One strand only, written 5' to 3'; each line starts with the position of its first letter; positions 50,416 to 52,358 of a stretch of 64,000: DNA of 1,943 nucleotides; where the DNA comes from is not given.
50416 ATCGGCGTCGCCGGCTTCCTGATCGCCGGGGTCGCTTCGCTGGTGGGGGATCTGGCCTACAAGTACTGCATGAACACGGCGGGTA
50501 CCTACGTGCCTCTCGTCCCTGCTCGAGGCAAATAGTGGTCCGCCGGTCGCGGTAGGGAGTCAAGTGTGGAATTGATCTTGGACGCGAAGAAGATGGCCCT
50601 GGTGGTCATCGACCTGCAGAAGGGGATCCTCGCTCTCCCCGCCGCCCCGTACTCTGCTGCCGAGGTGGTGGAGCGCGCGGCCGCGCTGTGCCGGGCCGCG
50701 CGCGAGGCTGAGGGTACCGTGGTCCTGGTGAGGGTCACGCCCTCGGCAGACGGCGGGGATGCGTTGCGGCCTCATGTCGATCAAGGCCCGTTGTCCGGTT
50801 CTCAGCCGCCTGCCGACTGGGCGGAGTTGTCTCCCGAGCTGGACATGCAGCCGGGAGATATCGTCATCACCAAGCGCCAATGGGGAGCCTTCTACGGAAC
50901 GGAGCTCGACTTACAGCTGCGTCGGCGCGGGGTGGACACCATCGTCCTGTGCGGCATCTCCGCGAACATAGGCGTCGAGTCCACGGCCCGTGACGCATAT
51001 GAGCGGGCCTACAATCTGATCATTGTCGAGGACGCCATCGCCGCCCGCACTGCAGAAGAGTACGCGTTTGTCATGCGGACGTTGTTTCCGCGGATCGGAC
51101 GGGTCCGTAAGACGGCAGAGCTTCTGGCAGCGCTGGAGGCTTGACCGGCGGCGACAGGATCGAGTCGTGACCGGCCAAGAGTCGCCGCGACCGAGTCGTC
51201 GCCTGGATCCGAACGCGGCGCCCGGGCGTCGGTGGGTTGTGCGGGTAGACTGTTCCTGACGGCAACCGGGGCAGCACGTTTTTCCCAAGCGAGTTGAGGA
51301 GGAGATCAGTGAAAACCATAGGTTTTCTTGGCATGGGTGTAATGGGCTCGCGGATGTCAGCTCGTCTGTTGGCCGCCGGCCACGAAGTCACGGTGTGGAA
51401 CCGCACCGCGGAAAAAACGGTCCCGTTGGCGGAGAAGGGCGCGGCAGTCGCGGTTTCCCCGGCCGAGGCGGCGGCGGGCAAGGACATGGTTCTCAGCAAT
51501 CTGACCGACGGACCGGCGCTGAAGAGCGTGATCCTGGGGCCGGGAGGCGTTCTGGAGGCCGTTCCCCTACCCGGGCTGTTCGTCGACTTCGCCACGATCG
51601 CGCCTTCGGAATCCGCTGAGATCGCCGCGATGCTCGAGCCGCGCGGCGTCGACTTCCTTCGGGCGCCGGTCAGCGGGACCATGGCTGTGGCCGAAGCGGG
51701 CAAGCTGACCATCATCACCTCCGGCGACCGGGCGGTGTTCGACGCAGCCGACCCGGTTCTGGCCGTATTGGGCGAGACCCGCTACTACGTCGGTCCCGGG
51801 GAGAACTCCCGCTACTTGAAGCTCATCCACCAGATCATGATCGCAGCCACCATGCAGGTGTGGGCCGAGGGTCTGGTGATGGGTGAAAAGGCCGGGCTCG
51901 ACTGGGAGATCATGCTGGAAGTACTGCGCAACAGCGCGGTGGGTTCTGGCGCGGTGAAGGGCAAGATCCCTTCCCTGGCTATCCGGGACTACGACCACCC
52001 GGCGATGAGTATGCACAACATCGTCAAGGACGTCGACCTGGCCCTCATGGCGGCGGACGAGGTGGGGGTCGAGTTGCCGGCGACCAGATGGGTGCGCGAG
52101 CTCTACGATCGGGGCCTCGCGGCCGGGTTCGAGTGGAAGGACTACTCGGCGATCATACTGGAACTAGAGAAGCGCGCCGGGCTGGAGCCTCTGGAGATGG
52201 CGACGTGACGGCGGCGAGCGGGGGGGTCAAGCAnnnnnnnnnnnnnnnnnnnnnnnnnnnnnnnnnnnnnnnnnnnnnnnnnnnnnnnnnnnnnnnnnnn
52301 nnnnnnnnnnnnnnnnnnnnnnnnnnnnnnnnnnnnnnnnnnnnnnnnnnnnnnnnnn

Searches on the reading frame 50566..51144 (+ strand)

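Call 6: search_protein_families(library=pfam, proteins=[window:50566-51144:+])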
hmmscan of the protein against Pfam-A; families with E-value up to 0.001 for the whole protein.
window:50566-51144:+ (192 aa): 1 family
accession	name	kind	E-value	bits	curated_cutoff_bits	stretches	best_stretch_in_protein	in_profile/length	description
PF00857.26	Isochorismatase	-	6.5e-43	147.3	27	1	11-185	2-175/175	Isochorismatase domain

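Call 40: search_protein_families(library=ncbifam, proteins=[window:50566-51144:+], max_evalue=0.01)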
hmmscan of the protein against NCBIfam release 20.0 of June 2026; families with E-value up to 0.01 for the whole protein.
window:50566-51144:+ (192 aa): 4 families
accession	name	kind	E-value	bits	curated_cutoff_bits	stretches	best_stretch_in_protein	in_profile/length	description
NF008517.0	PRK11440.1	equivalog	1.6e-70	236.9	195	1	4-190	3-188/188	hydrolase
TIGR03614.1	RutB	equivalog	2.8e-18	66.4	377.95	1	87-161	115-189/226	pyrimidine utilization protein B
NF050097.1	BiurAmidohydBiuH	equivalog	3e-17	62.8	370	1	87-168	115-196/221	biuret amidohydrolase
NF008623.0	PRK11609.1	equivalog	0.0048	16.7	174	0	112-157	132-177/213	bifunctional nicotinamidase/pyrazinamidase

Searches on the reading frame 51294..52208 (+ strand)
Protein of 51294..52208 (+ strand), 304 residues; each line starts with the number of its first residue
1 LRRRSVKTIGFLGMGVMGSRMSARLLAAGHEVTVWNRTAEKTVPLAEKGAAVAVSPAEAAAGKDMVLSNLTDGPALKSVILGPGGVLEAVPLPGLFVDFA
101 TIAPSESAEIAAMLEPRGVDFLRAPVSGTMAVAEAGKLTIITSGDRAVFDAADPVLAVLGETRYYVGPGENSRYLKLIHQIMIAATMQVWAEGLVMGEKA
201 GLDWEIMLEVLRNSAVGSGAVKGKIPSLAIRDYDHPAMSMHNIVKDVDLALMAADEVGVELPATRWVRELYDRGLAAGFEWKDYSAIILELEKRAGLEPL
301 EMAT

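Call 15: search_protein_families(library=pfam, proteins=[window:51294-52208:+])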
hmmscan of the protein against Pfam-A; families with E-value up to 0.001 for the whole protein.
window:51294-52208:+ (304 aa): 6 families
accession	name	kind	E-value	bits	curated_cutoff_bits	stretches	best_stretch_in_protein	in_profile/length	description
PF03446.21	NAD_binding_2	-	8.3e-42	143.4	21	1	8-167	1-161/161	NAD binding domain of 6-phosphogluconate dehydrogenase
PF14833.11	NAD_binding_11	-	7.1e-24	84.8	30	1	175-288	6-119/122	NAD-binding of NADP-dependent 3-hydroxyisobutyrate dehydrogenase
PF03807.23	F420_oxidored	-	8.6e-09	36.3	21.6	1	8-67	1-64/94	NADP oxidoreductase coenzyme F420-dependent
PF02826.25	2-Hacid_dh_C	-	2.6e-06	27.4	25.1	1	5-72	35-101/178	D-isomer specific 2-hydroxyacid dehydrogenase, NAD binding domain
PF02558.23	ApbA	-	4e-05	23.7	22.2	1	9-53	1-44/150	Ketopantoate reductase PanE/ApbA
PF01488.26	Shikimate_DH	-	0.00037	21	24.3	1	6-52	12-59/138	Shikimate / quinate 5-dehydrogenase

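Call 40: search_protein_families(library=ncbifam, proteins=[window:51294-52208:+], max_evalue=0.01)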
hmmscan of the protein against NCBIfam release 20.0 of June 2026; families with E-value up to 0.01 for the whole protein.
window:51294-52208:+ (304 aa): 15 families
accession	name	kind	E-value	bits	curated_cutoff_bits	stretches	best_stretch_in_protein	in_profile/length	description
NF008592.0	PRK11559.1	equivalog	6.9e-55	186.4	397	1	7-298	3-293/296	2-hydroxy-3-oxopropionate reductase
TIGR01505.1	tartro_sem_red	equivalog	1e-53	182.5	340.75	1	9-296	2-288/291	2-hydroxy-3-oxopropionate reductase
NF012005.0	PRK15461.1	equivalog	4e-47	160.8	348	1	7-298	2-293/298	sulfolactaldehyde 3-reductase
TIGR01692.1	HIBADH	equivalog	8.7e-45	153.3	291.6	1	11-288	1-284/288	3-hydroxyisobutyrate dehydrogenase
NF043037.1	ThreonDh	equivalog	6.9e-41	140.6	350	1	7-289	3-285/297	L-threonate dehydrogenase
NF011633.0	PRK15059.1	equivalog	9.5e-33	113.6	451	1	9-294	3-286/292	2-hydroxy-3-oxopropionate reductase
NF007161.0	PRK09599.1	subfamily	1.7e-15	57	271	1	8-215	2-215/302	NADP-dependent phosphogluconate dehydrogenase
TIGR00872.1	gnd_rel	equivalog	4.5e-12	45.8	297.2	1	9-212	3-206/299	phosphogluconate dehydrogenase (NAD(+)-dependent, decarboxylating)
NF006765.0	PRK09287.1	equivalog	7.7e-10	38.2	413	1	7-48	4-46/476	NADP-dependent phosphogluconate dehydrogenase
TIGR00873.1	gnd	equivalog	3.2e-09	36.1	426.7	2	9-47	2-40/467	decarboxylating NADP(+)-dependent phosphogluconate dehydrogenase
NF006409.0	PRK08655.1-3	equivalog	0.0011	18.6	310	1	9-67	3-62/290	prephenate dehydrogenase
NF000942.0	PRK00094.1-4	subfamily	0.0021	17.3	257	0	7-48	3-44/334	NAD(P)H-dependent glycerol-3-phosphate dehydrogenase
TIGR00745.1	apbA_panE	subfamily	0.0038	16.5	141.35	1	9-43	2-35/305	2-dehydropantoate 2-reductase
NF011212.0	PRK14619.1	equivalog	0.007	15.6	377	0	5-59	4-58/309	NAD(P)H-dependent glycerol-3-phosphate dehydrogenase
NF005471.0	PRK07066.1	equivalog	0.0081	15.2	414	0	5-45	6-46/321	L-carnitine dehydrogenase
